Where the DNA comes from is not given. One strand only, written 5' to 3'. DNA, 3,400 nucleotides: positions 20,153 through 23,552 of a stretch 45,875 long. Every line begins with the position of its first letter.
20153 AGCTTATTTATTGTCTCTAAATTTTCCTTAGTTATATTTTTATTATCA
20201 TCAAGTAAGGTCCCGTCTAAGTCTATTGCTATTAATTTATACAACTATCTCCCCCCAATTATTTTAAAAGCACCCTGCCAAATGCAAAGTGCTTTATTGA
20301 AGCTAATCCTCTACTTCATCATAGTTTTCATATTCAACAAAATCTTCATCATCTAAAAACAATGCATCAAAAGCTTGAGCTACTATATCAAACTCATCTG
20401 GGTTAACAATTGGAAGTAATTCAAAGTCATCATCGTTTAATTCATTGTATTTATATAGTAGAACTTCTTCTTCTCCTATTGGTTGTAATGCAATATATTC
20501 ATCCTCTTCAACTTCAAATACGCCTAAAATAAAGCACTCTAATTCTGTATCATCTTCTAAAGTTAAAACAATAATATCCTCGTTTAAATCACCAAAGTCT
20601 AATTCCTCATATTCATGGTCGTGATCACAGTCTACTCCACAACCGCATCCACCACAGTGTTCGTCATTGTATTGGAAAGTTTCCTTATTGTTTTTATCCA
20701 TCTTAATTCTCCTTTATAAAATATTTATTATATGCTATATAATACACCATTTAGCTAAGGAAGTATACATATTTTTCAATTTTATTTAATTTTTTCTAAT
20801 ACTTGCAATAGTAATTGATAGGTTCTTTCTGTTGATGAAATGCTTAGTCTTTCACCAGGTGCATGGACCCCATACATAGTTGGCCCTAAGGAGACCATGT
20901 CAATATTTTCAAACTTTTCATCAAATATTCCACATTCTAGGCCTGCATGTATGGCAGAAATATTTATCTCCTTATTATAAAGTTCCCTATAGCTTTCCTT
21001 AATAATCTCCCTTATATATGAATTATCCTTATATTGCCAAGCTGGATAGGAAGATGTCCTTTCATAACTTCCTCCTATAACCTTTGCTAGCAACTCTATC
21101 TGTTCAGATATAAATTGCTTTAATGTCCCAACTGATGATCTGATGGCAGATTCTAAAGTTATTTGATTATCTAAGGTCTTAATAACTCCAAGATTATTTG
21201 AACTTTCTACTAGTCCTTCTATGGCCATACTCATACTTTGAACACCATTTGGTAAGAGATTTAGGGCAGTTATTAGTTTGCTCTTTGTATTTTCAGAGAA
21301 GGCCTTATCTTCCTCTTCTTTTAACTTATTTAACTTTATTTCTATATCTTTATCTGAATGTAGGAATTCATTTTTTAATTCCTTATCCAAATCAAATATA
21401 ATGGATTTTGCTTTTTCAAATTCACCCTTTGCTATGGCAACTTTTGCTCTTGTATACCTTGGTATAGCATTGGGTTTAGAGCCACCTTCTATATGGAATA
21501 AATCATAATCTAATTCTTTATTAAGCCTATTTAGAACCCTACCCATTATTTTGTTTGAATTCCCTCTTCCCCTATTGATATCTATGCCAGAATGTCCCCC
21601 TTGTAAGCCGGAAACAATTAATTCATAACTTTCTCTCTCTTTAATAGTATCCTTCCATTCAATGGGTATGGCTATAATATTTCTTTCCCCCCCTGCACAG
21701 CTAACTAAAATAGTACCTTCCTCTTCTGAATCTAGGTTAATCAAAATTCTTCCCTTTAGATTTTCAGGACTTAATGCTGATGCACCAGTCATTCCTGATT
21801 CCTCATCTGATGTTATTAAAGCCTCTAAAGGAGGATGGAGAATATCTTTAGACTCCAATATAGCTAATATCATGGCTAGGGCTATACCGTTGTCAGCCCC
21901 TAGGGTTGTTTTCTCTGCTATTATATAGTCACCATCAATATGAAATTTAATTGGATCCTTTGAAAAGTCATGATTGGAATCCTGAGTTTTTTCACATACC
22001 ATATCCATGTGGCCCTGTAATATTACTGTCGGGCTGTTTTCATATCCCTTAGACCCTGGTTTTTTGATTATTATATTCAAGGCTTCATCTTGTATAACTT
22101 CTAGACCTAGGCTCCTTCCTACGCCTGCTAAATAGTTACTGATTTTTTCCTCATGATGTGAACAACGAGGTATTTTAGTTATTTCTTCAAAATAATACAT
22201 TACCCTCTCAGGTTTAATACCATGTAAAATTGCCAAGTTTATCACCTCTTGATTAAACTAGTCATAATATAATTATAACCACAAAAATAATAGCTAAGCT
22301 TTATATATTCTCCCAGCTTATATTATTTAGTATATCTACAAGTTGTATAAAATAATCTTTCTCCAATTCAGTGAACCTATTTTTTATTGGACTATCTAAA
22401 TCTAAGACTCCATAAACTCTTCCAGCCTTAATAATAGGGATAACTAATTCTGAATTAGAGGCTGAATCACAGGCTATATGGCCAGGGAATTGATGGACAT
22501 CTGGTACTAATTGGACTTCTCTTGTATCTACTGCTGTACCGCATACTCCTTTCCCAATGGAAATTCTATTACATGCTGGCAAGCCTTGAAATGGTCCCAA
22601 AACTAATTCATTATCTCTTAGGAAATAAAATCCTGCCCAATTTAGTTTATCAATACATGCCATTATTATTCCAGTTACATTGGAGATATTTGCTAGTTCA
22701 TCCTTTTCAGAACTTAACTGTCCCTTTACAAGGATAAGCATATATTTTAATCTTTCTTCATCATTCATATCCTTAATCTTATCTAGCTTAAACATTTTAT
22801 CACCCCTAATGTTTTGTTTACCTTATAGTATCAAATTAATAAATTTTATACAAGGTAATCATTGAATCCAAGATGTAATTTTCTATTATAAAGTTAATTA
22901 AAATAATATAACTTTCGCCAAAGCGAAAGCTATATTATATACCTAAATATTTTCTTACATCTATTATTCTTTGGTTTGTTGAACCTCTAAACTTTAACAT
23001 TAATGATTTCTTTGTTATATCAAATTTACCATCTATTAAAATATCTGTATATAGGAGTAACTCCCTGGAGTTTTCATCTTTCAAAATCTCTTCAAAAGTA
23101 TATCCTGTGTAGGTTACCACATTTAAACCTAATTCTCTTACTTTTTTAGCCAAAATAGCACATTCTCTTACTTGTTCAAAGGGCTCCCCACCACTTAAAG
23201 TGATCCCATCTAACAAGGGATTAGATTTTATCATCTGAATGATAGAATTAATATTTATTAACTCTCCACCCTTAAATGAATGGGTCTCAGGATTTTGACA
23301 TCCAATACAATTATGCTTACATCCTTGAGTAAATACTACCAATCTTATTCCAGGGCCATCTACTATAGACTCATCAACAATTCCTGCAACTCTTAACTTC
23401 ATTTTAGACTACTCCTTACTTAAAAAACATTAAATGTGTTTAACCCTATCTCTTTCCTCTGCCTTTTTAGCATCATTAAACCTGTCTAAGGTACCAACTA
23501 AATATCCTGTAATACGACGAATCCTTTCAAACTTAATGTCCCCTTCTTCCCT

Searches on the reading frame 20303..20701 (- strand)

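Call 71: search_protein_families(library=pfam, proteins=[window:20303-20701:-], max_evalue=0.00001)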
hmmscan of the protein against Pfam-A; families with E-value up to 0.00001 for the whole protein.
window:20303-20701:- (132 aa): 1 family
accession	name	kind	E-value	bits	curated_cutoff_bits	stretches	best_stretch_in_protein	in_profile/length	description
PF06949.16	DUF1292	-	3e-12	47.7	24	1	49-115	1-74/75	Protein of unknown function (DUF1292)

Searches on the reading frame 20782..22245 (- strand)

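Call 16: search_protein_families(library=pfam, proteins=[window:20782-22245:-], max_evalue=0.001)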
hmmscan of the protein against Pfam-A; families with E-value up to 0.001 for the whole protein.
window:20782-22245:- (487 aa): 2 families
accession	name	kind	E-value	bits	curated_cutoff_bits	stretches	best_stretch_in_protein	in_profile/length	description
PF01546.33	Peptidase_M20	-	5.1e-12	46.6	24.6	1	75-484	1-205/206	Peptidase family M20/M25/M40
PF07687.19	M20_dimer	-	3e-11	43.7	21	1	212-295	4-104/107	Peptidase dimerisation domain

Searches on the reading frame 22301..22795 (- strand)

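Call 16: search_protein_families(library=pfam, proteins=[window:22301-22795:-], max_evalue=0.001)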
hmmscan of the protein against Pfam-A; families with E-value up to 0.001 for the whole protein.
window:22301-22795:- (164 aa): 2 families
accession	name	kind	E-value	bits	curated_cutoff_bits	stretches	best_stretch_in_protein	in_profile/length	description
PF13185.12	GAF_2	-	1.1e-09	39.1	28.6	1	52-154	19-129/136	GAF domain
PF01590.32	GAF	-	6.9e-09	36.8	22.4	1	64-152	35-125/133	GAF domain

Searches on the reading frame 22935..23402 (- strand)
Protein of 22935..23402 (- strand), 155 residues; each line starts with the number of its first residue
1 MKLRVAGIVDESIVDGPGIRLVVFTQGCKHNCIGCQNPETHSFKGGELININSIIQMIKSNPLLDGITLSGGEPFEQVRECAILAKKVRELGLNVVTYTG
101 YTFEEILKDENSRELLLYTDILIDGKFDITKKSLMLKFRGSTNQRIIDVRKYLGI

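Call 16: search_protein_families(library=pfam, proteins=[window:22935-23402:-], max_evalue=0.001)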
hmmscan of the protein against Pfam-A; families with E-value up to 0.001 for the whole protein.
window:22935-23402:- (155 aa): 2 families
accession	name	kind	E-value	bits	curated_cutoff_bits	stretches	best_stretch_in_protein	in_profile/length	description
PF13353.11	Fer4_12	-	1.5e-39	135.8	22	1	14-147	1-137/137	4Fe-4S single cluster domain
PF04055.27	Radical_SAM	-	1e-07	32.7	29.5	1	22-108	1-95/166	Radical SAM superfamily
